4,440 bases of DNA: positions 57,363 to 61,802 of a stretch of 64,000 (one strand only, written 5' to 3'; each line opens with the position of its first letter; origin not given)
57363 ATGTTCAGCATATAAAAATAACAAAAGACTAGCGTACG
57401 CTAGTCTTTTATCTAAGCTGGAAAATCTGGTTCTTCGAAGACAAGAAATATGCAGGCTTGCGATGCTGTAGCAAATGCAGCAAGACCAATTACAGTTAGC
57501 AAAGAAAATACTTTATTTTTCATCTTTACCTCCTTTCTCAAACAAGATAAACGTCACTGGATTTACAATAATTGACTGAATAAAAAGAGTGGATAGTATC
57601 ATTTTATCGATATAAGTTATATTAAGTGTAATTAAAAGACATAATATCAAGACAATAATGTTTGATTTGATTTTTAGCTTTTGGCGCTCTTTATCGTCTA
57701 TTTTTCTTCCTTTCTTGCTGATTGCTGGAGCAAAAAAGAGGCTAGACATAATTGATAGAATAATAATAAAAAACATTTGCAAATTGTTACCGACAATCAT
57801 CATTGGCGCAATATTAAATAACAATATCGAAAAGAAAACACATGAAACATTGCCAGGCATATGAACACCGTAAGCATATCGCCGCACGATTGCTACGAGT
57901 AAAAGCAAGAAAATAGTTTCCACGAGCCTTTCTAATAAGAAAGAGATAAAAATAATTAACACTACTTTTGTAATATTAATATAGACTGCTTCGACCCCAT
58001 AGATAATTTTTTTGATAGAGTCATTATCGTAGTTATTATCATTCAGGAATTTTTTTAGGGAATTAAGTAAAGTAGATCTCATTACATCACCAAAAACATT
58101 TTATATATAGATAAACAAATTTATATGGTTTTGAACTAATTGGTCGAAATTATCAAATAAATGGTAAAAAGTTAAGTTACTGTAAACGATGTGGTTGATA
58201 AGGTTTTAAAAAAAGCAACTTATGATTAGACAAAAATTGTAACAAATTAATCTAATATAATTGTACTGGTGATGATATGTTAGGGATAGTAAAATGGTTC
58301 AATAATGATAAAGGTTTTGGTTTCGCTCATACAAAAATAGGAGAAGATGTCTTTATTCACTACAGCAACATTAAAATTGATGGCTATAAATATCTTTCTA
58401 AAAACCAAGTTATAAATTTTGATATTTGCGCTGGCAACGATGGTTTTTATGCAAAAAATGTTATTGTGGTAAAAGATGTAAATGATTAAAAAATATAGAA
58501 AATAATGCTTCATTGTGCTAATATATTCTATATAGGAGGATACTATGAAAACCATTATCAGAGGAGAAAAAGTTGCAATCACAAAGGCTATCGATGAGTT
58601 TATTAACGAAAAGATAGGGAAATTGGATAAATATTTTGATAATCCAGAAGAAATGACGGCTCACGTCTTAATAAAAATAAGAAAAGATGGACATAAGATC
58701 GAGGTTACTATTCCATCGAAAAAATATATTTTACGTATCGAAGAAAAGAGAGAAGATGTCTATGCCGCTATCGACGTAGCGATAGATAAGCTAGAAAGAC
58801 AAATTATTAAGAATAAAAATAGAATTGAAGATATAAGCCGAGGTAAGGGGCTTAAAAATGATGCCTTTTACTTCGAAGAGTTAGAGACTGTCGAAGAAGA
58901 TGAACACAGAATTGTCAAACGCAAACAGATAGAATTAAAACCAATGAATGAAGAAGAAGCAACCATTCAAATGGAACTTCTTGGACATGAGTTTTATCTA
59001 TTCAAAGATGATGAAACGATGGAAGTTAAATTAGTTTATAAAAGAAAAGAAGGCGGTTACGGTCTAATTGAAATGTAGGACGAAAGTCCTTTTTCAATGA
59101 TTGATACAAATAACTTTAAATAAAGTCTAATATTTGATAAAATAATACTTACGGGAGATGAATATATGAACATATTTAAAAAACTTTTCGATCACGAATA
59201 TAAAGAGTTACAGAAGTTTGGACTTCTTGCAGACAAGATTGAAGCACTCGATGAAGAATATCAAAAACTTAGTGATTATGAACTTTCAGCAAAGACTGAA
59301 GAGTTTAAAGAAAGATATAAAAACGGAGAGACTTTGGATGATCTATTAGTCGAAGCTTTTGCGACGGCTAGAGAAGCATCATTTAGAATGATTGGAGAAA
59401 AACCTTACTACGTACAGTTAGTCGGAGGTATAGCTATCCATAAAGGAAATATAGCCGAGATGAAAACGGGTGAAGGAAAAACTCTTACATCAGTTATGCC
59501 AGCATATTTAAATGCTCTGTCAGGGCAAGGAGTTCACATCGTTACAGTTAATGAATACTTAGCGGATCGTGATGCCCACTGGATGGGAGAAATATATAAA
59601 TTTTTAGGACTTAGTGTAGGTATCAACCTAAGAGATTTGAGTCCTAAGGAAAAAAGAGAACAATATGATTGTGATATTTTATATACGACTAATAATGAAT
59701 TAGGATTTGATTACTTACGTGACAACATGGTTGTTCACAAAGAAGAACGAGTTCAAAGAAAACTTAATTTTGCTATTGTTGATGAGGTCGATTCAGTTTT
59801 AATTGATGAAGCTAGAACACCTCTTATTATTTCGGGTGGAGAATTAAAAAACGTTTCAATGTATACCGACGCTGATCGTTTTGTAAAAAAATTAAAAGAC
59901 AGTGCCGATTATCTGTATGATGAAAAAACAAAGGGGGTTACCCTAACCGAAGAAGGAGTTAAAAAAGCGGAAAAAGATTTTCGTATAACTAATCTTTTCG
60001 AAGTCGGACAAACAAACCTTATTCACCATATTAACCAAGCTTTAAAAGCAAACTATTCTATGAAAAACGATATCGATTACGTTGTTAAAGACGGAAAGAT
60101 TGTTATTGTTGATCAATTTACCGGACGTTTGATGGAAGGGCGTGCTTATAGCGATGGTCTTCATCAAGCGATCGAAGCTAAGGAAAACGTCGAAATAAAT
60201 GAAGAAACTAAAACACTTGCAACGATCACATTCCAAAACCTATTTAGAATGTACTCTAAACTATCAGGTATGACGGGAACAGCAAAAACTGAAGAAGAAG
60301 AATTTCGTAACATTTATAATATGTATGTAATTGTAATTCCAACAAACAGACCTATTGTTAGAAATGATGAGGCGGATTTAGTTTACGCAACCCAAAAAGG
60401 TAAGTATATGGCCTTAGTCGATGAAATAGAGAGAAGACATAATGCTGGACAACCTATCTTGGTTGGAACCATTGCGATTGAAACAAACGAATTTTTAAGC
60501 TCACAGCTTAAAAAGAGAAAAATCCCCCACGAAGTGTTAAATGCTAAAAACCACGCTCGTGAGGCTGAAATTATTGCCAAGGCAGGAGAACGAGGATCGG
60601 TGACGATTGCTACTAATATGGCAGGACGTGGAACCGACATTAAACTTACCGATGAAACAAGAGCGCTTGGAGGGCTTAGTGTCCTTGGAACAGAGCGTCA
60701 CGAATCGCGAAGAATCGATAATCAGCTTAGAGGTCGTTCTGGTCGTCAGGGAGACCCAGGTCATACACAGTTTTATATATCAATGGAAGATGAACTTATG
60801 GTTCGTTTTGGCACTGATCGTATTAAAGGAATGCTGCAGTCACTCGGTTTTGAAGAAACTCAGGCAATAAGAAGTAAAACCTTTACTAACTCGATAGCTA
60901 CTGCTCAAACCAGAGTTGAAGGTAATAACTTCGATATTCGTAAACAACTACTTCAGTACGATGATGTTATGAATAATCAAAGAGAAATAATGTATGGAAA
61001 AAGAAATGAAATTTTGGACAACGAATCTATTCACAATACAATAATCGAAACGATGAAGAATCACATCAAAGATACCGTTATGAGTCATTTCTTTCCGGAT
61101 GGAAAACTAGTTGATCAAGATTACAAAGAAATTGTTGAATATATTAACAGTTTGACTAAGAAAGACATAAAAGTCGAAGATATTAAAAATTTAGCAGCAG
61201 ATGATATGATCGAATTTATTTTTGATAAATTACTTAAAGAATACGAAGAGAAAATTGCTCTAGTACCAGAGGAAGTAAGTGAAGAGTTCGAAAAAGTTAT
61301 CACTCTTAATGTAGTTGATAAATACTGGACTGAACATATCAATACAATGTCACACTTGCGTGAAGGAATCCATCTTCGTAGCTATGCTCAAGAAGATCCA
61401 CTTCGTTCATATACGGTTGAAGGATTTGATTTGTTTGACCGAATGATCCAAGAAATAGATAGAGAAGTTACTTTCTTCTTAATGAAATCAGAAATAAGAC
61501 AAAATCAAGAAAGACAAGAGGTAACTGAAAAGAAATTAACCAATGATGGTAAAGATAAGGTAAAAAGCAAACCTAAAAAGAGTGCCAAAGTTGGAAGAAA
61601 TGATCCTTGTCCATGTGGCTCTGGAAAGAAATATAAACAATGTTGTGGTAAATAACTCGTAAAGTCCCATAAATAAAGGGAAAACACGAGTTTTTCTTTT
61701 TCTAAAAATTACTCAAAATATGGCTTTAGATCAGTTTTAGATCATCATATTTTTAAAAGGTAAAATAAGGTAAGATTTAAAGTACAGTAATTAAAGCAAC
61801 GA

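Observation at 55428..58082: Complete agr-type peptide quorum-sensing locus with a frame-disrupted autoinducer gene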

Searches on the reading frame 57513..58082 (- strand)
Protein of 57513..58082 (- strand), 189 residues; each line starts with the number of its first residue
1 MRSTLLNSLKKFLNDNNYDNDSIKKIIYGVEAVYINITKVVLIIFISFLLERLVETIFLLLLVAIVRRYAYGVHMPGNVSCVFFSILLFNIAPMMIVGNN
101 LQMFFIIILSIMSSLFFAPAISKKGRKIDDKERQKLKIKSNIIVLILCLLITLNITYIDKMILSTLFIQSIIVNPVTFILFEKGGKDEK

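Call 6: search_protein_families(library=pfam, proteins=[window:57513-58082:-], max_evalue=0.01)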
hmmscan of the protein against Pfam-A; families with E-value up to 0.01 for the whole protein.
window:57513-58082:- (189 aa): 1 family
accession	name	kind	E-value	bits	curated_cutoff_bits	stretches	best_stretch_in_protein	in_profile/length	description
PF04647.20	AgrB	-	1e-25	90.6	23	1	10-171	5-183/185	Accessory gene regulator B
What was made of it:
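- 57513..58082 (-): agrB: a polytopic membrane cysteine endopeptidase/cyclase that processes AgrD. PF04647, E 1e-25 (call 6).
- Checked: 57513-58082 is AgrB (PF04647, E 1e-25) (call 6).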

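Call 8: search_protein_families(library=ncbifam, proteins=[window:57513-58082:-], max_evalue=10)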
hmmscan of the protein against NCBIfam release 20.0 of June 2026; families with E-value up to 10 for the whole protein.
window:57513-58082:- (189 aa): 1 family
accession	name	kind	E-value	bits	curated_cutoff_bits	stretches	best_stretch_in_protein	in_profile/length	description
NF002210.0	PRK01100.1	equivalog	8e-23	81.2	282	1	10-186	20-200/210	accessory gene regulator ArgB-like protein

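Call 10: find_related_loci(query=window:57516-58082:-, collection=genome_contigs, flank=6000)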
Query window:57516-58082:- (189 aa) in genome_contigs; peptide patterns used: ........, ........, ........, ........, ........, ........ (x = any residue, [..] = any of these).
74 stretches matched a pattern, but none encodes a relative of the query by tblastn (E <= 1e-3).
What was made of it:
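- Tried and rejected: It found no relative (call 10).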

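Call 12: find_homologous_proteins(query=window:57516-58082:-, max_evalue=0.001)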
Query window:57516-58082:- (189 aa): 2 proteins with E <= 0.001 among 442 candidates.
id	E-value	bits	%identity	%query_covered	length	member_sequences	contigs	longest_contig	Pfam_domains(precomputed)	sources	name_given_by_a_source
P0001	3.6e-109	381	100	100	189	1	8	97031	PF04647.21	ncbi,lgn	-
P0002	3.0e-44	169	52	97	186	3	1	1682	PF04647.21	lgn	-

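Call 13: find_encoding_contigs(protein=P0001, flank=6000, max_places=10)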
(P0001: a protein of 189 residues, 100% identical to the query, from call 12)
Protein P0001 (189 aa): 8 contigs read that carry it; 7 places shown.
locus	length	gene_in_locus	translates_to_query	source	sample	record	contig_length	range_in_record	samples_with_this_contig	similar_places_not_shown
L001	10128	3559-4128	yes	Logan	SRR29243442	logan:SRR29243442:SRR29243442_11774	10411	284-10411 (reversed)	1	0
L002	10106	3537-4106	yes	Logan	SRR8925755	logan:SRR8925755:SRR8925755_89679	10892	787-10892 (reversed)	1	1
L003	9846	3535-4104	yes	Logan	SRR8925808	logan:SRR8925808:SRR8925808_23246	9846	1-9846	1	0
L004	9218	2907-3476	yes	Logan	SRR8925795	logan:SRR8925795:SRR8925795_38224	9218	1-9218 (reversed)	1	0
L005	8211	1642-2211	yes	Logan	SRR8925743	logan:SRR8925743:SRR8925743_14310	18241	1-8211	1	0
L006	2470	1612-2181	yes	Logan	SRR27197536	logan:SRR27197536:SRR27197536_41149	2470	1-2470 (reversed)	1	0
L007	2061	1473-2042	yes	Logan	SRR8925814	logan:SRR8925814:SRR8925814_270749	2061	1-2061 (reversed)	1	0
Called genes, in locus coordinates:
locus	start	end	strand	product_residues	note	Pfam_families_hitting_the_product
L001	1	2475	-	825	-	?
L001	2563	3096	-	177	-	PF02482:Ribosomal_S30AE, PF16321:Ribosom_S30AE_C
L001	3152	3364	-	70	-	PF00313:CSD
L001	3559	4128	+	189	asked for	PF04647:AgrB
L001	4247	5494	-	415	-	PF14501:HATPase_c_5 (weak)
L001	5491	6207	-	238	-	PF04397:LytTR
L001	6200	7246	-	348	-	PF00953:Glycos_transf_4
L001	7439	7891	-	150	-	PF02502:LacAB_rpiB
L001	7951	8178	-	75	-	PF01197:Ribosomal_L31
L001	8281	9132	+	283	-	PF13476:AAA_23, PF00005:ABC_tran (weak), PF02463:SMC_N (weak), PF13304:AAA_21, PF13175:AAA_15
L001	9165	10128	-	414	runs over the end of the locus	?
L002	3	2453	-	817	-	?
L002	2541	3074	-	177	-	PF02482:Ribosomal_S30AE, PF16321:Ribosom_S30AE_C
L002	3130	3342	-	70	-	PF00313:CSD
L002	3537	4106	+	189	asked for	PF04647:AgrB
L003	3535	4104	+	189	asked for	PF04647:AgrB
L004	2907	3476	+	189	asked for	PF04647:AgrB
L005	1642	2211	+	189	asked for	PF04647:AgrB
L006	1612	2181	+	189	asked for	PF04647:AgrB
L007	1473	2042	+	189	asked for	PF04647:AgrB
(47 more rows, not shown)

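Call 14: find_encoding_contigs(protein=P0002, flank=6000, max_places=10)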
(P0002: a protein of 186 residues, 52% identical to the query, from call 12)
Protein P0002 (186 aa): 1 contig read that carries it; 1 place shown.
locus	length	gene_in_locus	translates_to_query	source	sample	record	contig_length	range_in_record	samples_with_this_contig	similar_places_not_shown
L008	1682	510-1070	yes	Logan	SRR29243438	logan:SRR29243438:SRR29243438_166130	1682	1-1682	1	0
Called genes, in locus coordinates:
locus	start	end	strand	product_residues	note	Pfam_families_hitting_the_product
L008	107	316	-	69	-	PF00313:CSD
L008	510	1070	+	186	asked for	PF04647:AgrB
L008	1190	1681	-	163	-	?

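Call 24: search_solved_structures(query=window:57516-58082:-, max_evalue=1, show_alignments=2)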
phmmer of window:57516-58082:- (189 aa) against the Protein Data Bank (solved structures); distinct sequences matched with E-value up to 1: 0.
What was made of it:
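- Closest known: Listeria monocytogenes agrBDCA. Different: The proteins are distant: no PDB or NCBIfam equivalog-level match (calls 8, 24).
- Tried and rejected: No hit at E<=1 (call 24).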

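Call 29: search_protein_representatives(protein=window:57516-58082:-)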
Query: 189 residues. Proteins with E-value up to 0.001 (for the whole library): 804; up to 1e-10: 104; up to 1e-30: 2. The best 150 are listed.
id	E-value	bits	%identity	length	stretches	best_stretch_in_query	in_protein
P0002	9.4e-45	169.2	53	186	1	1-183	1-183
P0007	4.5e-33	131.2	43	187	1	5-181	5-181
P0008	1.4e-29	119.8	35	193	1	1-181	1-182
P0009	3.5e-20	89.2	33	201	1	2-182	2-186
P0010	1.9e-19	86.8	33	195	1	10-183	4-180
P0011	5.3e-17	78.9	29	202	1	6-182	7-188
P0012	5.7e-17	78.7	33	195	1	6-183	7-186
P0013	1.2e-16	77.7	34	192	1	17-182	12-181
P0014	1.2e-16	77.6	31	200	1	2-180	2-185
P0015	2.5e-16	76.6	31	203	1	11-183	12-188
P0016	3.3e-16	76.3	32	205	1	5-181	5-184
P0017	4.8e-16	75.7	31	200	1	6-182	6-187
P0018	6.2e-16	75.4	34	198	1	8-183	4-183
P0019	9.7e-16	74.7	34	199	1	5-182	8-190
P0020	1.3e-15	74.3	33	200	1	2-178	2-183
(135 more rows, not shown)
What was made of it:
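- On AgrB (PF04647) peptidase/cyclase: 804 homologues at E<=1e-3 (call 29).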

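Call 33: find_related_loci(query=A3, collection=genome_contigs, flank=5000)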
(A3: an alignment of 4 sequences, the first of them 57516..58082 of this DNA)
Query A3 (189 aa) in genome_contigs; peptide patterns used: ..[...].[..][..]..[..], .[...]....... (x = any residue, [..] = any of these).
29 stretches matched a pattern; 1 encode a relative of the query (tblastn E <= 1e-3); 1 distinct loci.
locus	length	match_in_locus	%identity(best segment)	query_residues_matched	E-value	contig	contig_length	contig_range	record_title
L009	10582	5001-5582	36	1-189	6e-29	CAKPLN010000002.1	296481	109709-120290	MAG: uncultured Bacilli bacterium isolate REFINED_METABAT215_TOP10_CONTIGS_1500_ASSEMBLY_K77_MERGED__Hadza_MoBio_hadza-A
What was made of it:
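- Tried and rejected: A 4-sequence alignment found only L009 (call 33).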

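Call 52: find_encoding_contigs(protein=P0007, flank=5000, max_places=3)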
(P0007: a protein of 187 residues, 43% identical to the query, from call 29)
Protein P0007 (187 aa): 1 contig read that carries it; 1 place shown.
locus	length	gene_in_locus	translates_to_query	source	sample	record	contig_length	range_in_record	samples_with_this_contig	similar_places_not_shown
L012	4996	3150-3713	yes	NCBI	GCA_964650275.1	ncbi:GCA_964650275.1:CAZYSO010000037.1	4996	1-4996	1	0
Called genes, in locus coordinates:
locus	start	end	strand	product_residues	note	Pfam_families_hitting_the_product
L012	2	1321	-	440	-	?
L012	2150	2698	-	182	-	PF02482:Ribosomal_S30AE, PF16321:Ribosom_S30AE_C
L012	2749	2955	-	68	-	PF00313:CSD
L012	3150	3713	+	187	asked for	PF04647:AgrB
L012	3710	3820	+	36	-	-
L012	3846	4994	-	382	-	?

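Call 55: find_encoding_contigs(protein=P0008, flank=5000, max_places=3)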
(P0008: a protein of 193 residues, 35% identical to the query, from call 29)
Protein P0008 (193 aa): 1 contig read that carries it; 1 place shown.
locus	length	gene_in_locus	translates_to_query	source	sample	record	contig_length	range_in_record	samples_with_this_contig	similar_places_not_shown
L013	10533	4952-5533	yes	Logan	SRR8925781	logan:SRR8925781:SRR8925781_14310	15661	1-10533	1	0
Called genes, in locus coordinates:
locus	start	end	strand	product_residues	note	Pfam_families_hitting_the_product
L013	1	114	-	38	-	?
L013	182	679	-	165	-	PF02870:Methyltransf_1N, PF01035:DNA_binding_1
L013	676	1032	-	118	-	PF02001:DUF134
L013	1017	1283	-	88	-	PF17253:DUF5320 (weak)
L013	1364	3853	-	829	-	PF07517:SecA_DEAD, PF00270:DEAD (weak), PF01043:SecA_PP_bind, PF21090:P-loop_SecA, PF07516:SecA_SW, PF02810:SEC-C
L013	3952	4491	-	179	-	PF02482:Ribosomal_S30AE, PF16321:Ribosom_S30AE_C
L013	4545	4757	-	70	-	PF00313:CSD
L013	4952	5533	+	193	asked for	PF04647:AgrB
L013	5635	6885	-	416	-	PF14501:HATPase_c_5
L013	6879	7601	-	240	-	PF00072:Response_reg (weak), PF04397:LytTR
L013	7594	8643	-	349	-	PF00953:Glycos_transf_4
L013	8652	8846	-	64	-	PF06612:DUF1146 (weak)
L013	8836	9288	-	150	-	PF02502:LacAB_rpiB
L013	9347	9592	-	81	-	PF01197:Ribosomal_L31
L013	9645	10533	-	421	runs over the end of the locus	PF00275:EPSP_synthase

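Call 65: search_protein_families(library=pfam, proteins=[L001:8281-9132:+], max_evalue=0.00001)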
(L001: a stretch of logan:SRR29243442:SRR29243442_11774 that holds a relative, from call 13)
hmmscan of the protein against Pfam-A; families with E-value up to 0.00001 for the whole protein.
L001:8281-9132:+ (283 aa): 5 families
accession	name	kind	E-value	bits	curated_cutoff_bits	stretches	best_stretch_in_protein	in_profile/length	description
PF13175.12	AAA_15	-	7.8e-14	52.5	32.1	1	193-242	324-373/374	AAA ATPase domain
PF13304.12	AAA_21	-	6.5e-12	46.6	27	1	157-244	220-304/304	AAA domain, putative AbiEii toxin, Type IV TA system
PF02463.25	SMC_N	-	6.5e-08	32.7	40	1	44-240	20-199/220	RecF/RecN/SMC N terminal domain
PF13476.12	AAA_23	-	1.9e-07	32.3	27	1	33-210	7-163/201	AAA domain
PF00005.33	ABC_tran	-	2.4e-06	28.6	25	1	48-207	12-136/137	ABC transporter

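Call 67: search_protein_families(library=ncbifam, proteins=[L001:8281-9132:+], max_evalue=0.00001)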
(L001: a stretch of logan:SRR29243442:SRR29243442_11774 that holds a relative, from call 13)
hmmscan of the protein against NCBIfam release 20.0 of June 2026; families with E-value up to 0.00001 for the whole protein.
L001:8281-9132:+ (283 aa): 10 families
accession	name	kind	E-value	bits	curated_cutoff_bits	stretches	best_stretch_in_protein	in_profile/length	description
NF000355.4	ribo_prot_ABC_F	equivalog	8.5e-12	44.7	380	1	146-252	396-498/499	ribosomal protection-like ABC-F family protein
NF041774.1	tung_ATPbind_TupC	equivalog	6.7e-10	38.4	400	1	43-249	22-198/319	tungstate ABC transporter ATP-binding protein TupC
NF041760.1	PtuA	equivalog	1.4e-09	37.4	500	0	227-247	404-424/524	retron Ec78 anti-phage system effector ATPase PtuA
TIGR03608.1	L_ocin_972_ABC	subfamily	1.4e-08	34.4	254.85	1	51-244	28-198/206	putative bacteriocin export ABC transporter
NF040873.1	AztA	equivalog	1e-07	31.7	220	0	45-72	16-43/191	zinc ABC transporter ATP-binding protein AztA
NF047739.1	antiphage_MADS3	equivalog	2.2e-07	30.4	420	0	194-246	336-382/427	methylation-associated defense system AAA family ATPase MAD3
NF045780.1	TrlF_fam_ATP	equivalog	1.6e-06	27.1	350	1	54-220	316-483/944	TrlF family AAA-like ATPase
NF000168.2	ABCF_Msr_all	exception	4.1e-06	25.7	680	0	44-75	29-59/487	Msr family ABC-F type ribosomal protection protein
NF045781.1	Spaf1101_AAA_ATP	equivalog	8.1e-06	24.5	475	0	52-220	348-527/836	Spaf_1101 family AAA-like ATPase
NF008775.0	PRK11819.1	equivalog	9.9e-06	24.4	599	0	53-254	39-234/556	energy-dependent translational throttle protein EttA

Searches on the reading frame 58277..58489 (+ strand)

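Call 6: search_protein_families(library=pfam, proteins=[window:58277-58489:+], max_evalue=0.01)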
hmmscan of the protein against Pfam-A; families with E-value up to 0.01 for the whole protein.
window:58277-58489:+ (70 aa): 1 family
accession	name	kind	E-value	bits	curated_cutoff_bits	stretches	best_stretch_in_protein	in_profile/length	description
PF00313.28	CSD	-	1.2e-19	70.4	27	1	1-64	1-65/66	'Cold-shock' DNA-binding domain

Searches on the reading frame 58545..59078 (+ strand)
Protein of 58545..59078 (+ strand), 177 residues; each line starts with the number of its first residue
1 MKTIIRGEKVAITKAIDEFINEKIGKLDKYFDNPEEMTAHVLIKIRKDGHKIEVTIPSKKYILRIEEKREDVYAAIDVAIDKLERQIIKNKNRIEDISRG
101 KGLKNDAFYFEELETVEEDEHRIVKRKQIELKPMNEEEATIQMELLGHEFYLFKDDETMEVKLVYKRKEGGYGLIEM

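Call 6: search_protein_families(library=pfam, proteins=[window:58545-59078:+], max_evalue=0.01)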
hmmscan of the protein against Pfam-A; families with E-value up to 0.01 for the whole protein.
window:58545-59078:+ (177 aa): 2 families
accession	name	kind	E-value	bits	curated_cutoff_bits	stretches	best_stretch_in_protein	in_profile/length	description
PF16321.10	Ribosom_S30AE_C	-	7e-25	86.9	25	1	118-174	1-57/57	Sigma 54 modulation/S30EA ribosomal protein C terminus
PF02482.25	Ribosomal_S30AE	-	3.4e-22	79.4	23.7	1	4-94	2-87/88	Sigma 54 modulation protein / S30EA ribosomal protein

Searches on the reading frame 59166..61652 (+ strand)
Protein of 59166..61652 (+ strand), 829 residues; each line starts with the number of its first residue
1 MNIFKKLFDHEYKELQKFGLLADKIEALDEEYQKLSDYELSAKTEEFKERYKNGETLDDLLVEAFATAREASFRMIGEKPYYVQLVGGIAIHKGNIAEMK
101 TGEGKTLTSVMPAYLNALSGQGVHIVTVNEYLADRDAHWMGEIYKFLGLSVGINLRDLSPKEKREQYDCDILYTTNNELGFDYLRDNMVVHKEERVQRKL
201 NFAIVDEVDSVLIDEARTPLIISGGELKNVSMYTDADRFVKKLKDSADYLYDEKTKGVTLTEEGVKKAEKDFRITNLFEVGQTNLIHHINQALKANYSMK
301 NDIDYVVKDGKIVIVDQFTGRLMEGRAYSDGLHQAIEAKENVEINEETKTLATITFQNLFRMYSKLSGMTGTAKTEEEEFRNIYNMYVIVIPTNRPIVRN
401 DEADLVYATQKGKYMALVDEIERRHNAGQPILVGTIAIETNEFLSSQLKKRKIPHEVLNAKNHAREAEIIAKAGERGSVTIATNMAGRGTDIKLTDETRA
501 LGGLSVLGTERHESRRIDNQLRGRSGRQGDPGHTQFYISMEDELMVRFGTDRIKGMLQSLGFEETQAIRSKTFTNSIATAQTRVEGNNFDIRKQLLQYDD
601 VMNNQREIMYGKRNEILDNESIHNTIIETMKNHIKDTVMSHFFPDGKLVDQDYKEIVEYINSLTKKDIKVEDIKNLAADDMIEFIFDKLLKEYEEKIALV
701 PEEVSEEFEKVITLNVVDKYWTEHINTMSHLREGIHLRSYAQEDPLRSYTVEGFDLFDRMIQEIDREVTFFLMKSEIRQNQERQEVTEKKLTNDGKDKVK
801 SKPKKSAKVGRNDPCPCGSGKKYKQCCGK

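Call 16: list_cluster_members(proteins=[P0001, window:59166-61652:+, window:56147-57391:+, window:55428-56147:+])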
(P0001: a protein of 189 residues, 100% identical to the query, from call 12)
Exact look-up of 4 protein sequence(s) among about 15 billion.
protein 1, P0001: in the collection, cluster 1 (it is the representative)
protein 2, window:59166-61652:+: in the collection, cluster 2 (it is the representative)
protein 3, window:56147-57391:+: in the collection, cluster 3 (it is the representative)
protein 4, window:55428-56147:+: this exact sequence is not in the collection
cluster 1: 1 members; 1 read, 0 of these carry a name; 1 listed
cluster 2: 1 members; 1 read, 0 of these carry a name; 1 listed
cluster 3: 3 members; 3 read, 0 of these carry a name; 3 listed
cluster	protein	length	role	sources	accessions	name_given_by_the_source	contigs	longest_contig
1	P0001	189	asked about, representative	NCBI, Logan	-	-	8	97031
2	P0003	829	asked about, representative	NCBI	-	-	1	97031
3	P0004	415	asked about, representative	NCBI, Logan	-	-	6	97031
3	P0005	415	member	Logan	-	-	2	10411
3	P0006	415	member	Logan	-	-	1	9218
